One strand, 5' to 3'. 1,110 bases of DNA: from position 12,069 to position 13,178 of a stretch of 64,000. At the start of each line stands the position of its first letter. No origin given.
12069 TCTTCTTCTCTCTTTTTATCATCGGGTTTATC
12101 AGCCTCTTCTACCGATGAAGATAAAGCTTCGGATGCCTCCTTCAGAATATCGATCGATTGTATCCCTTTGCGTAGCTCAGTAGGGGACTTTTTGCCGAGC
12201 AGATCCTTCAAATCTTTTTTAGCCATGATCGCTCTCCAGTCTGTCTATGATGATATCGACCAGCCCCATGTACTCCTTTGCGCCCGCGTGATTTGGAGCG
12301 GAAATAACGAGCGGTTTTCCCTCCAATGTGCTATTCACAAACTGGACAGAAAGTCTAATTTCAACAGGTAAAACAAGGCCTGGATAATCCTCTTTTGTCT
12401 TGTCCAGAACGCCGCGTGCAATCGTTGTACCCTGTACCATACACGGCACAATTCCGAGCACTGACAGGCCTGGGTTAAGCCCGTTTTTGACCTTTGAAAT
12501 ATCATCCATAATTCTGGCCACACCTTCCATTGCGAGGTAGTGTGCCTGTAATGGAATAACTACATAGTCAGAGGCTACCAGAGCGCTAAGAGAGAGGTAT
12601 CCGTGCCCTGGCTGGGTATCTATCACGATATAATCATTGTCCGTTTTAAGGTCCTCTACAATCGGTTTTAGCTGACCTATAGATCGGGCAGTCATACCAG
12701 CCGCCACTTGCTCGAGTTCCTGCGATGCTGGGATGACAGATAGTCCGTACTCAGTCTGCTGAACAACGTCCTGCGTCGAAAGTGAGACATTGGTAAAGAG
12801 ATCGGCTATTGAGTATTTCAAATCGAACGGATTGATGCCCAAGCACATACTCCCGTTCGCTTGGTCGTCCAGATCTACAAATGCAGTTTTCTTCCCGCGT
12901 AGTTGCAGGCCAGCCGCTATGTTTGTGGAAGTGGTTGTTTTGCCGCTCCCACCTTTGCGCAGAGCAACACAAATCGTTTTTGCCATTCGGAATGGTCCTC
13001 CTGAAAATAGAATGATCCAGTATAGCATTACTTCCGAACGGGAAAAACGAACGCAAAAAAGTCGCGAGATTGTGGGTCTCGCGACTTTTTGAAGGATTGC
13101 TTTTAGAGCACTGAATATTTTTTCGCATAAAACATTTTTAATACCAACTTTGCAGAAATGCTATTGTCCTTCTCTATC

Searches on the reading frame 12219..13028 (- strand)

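Call 81: search_protein_families(library=phrogs, proteins=[window:12219-13028:-], max_evalue=0.001)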
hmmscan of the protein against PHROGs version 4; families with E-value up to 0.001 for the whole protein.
window:12219-13028:- (269 aa): 1 family
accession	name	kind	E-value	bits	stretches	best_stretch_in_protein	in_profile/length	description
phrog_164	-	DNA, RNA and nucleotide metabolism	2.5e-51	176.2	1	14-267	222-476/500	ParA-like partition protein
